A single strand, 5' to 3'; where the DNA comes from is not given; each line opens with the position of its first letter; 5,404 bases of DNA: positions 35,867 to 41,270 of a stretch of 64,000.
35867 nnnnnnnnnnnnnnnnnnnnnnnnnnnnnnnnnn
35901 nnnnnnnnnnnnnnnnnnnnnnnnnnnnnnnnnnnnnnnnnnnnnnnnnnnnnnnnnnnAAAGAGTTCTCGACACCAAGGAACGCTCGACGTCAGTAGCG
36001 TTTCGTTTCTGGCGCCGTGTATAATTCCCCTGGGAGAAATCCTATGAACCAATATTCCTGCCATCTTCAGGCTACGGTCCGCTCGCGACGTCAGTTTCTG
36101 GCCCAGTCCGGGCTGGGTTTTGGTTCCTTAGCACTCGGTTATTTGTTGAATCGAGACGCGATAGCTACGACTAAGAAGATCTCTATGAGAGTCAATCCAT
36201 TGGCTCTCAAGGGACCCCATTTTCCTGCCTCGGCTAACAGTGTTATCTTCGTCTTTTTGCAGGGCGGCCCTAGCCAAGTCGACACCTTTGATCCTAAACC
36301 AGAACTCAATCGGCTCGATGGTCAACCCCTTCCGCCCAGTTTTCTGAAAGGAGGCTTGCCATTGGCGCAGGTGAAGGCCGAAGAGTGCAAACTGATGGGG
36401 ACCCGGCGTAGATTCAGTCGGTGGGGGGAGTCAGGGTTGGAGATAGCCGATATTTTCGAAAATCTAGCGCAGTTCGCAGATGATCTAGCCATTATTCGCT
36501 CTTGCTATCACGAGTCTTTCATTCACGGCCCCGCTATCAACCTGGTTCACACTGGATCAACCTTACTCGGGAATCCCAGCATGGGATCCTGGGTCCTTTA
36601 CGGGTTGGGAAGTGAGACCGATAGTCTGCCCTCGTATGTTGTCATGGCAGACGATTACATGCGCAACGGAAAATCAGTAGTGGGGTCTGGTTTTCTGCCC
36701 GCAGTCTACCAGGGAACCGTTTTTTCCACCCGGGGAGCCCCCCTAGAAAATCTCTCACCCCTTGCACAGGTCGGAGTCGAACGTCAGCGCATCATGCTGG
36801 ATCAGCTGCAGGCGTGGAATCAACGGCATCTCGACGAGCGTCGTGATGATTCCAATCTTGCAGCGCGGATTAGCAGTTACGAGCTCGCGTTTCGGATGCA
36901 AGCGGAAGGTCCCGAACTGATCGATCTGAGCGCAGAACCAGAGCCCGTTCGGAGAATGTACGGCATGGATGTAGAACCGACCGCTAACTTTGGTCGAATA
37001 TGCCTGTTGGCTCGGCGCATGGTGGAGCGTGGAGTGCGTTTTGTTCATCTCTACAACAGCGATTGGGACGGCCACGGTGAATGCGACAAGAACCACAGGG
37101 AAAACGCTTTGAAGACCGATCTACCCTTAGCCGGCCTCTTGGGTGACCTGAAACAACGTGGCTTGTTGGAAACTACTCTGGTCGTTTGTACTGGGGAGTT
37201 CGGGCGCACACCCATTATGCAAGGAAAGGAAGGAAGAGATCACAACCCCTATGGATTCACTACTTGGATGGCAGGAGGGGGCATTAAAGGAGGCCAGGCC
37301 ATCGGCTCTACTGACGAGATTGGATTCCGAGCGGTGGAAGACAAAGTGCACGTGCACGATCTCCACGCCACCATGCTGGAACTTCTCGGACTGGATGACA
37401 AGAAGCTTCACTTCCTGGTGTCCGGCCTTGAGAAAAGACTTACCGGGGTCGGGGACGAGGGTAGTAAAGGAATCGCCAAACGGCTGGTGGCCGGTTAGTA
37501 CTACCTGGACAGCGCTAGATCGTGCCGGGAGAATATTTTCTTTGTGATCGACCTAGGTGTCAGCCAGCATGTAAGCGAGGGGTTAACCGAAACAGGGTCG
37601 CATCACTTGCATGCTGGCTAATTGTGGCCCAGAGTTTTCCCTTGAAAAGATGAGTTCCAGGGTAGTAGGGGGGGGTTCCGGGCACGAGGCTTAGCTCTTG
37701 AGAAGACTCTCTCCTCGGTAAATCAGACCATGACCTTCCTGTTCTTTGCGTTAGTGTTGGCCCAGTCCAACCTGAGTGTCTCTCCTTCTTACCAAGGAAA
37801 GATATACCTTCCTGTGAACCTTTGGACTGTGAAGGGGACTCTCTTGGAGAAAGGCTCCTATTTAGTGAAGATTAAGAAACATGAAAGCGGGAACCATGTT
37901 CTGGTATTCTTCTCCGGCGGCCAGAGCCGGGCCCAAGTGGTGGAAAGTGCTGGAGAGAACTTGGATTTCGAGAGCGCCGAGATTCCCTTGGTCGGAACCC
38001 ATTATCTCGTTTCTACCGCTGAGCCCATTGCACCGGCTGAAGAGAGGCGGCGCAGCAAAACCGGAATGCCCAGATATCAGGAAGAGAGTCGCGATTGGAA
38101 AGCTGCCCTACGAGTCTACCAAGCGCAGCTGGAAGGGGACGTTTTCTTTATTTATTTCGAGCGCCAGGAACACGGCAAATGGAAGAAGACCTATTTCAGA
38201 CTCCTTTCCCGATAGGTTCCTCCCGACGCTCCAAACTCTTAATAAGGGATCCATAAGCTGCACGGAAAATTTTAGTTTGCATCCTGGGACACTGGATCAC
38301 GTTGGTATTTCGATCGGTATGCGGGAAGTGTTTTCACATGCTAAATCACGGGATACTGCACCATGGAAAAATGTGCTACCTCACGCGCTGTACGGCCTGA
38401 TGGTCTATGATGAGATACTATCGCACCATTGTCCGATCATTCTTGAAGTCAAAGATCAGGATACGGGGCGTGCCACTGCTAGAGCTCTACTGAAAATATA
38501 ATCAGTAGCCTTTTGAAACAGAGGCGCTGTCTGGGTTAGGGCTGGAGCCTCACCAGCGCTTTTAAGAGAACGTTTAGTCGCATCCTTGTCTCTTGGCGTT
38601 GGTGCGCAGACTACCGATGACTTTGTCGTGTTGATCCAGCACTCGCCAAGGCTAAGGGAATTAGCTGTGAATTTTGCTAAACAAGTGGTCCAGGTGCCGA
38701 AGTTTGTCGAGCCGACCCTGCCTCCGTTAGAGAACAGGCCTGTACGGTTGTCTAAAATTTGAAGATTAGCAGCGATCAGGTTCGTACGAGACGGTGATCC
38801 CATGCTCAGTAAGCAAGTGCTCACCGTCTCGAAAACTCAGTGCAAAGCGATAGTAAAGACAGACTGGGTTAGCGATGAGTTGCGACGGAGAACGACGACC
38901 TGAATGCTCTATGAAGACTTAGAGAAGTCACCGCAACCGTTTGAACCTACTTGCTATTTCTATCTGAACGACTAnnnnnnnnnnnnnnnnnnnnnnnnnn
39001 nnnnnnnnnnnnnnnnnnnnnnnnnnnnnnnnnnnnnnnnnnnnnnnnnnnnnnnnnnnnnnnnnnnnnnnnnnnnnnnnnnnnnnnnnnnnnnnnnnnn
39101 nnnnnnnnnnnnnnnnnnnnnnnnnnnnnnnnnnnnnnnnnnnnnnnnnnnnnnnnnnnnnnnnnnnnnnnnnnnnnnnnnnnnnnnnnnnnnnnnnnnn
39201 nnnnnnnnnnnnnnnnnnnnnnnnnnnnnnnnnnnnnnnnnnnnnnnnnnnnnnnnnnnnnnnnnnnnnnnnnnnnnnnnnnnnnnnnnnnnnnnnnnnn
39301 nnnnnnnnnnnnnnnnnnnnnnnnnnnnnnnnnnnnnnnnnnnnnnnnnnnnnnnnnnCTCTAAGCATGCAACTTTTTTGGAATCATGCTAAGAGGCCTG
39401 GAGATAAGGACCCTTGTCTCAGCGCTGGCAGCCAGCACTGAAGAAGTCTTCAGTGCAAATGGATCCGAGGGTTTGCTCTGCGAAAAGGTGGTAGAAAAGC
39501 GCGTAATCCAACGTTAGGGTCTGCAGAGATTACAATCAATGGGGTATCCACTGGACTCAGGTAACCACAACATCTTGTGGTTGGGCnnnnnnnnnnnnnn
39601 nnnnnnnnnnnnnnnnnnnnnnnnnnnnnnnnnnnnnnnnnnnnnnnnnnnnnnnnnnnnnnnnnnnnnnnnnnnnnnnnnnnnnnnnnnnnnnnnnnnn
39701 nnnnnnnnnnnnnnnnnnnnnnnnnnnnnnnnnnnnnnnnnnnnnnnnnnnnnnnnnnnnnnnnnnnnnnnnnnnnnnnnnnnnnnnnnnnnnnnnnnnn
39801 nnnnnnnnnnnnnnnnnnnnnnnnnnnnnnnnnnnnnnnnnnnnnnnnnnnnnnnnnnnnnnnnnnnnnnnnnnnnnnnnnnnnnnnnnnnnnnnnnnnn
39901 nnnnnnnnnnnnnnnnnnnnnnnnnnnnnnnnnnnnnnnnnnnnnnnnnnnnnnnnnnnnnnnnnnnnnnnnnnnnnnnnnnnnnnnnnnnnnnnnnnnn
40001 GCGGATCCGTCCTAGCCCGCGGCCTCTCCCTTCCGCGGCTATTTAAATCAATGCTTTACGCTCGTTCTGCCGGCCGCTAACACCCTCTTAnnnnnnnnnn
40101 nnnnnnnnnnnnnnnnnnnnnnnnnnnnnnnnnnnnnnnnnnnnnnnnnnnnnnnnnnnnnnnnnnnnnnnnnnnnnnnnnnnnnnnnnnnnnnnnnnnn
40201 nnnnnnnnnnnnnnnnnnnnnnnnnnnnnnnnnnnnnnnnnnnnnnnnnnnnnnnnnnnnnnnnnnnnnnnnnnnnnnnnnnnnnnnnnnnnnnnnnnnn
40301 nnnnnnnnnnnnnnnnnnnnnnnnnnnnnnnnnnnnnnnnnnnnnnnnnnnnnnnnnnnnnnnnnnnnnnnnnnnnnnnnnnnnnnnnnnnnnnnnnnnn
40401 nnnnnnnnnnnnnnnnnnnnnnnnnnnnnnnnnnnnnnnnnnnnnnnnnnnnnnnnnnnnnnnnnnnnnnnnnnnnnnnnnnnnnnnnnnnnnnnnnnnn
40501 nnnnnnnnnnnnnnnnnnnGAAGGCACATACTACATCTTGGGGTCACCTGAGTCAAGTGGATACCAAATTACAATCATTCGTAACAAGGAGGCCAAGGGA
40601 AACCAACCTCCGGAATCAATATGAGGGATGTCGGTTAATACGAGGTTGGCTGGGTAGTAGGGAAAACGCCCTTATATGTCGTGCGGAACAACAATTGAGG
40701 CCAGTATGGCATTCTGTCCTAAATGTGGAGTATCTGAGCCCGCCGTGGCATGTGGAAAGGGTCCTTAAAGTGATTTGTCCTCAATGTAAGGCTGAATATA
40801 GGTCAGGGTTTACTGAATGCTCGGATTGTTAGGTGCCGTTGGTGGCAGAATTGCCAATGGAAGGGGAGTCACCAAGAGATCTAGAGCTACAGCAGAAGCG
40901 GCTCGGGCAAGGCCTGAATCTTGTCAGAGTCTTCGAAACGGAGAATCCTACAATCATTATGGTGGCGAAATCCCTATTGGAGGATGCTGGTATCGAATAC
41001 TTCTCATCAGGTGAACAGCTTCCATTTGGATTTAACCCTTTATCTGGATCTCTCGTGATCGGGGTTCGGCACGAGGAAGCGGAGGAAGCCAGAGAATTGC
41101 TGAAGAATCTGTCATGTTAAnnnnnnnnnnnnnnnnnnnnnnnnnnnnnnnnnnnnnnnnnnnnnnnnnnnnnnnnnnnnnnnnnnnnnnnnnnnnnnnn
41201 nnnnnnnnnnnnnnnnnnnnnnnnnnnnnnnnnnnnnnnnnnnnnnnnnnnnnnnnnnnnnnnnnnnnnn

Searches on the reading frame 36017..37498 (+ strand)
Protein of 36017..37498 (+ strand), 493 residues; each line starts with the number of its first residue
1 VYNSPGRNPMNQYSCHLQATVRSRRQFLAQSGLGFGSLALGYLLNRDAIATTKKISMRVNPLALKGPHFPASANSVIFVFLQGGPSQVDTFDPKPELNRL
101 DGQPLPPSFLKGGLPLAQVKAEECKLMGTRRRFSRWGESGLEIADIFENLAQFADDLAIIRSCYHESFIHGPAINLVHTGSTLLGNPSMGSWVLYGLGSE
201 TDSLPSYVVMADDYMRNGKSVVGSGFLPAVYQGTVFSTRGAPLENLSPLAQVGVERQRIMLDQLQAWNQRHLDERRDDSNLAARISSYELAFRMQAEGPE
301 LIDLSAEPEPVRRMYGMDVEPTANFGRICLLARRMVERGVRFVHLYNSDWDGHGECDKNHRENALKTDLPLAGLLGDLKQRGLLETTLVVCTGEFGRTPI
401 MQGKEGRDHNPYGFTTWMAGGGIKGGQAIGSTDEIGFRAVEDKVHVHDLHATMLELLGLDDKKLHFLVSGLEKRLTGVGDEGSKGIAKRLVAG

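Call 11: search_protein_families(library=pfam, proteins=[window:36017-37498:+], max_evalue=0.001)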
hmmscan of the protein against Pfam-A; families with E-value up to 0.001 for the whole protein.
window:36017-37498:+ (493 aa): 1 family
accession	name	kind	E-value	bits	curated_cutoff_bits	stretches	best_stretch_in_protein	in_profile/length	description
PF07394.17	DUF1501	-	1.1e-142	476.2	27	1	73-479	1-382/390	Protein of unknown function (DUF1501)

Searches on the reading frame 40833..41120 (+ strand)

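Call 11: search_protein_families(library=pfam, proteins=[window:40833-41120:+], max_evalue=0.001)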
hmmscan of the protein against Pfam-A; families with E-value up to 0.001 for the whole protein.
window:40833-41120:+ (95 aa): 1 family
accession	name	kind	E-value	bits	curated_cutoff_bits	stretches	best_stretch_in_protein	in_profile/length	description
PF09413.15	DUF2007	-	3.3e-07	30.8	25.7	1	31-93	2-65/66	Putative prokaryotic signal transducing protein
